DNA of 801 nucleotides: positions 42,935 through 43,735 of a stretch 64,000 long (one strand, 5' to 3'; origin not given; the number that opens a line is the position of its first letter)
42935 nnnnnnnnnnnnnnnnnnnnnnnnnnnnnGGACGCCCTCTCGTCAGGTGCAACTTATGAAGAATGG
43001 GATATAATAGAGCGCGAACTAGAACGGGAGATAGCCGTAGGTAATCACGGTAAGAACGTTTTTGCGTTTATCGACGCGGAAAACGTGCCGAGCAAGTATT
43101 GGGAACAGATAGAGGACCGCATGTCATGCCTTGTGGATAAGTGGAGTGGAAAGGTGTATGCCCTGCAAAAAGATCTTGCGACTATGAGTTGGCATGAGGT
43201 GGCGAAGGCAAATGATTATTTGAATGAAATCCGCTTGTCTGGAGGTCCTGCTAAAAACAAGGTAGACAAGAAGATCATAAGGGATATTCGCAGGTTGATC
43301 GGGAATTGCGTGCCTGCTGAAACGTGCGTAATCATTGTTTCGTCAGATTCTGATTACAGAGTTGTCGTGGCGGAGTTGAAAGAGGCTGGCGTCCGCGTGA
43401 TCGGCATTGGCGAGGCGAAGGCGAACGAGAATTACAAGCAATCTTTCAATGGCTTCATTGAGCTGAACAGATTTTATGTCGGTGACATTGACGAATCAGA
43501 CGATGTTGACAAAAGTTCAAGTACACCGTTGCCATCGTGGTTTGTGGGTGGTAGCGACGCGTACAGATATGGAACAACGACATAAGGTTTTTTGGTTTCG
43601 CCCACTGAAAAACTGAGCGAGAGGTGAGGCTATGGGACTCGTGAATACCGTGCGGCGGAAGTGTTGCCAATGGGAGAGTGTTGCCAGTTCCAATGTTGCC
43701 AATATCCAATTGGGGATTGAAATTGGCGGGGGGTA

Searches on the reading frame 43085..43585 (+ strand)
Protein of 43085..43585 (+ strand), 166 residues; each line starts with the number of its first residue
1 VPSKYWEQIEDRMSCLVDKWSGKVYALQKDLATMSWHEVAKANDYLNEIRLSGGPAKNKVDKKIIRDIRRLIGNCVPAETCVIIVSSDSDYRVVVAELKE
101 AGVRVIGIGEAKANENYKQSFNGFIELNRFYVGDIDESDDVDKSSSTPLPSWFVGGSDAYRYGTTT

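Call 45: search_protein_families(library=pfam, proteins=[window:43085-43585:+], max_evalue=0.001)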
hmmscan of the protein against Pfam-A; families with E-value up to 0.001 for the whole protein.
window:43085-43585:+ (166 aa): 1 family
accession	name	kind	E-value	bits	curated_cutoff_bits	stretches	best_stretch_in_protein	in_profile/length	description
PF01936.24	NYN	-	2.7e-11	44.6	24.2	1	25-127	40-144/145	NYN domain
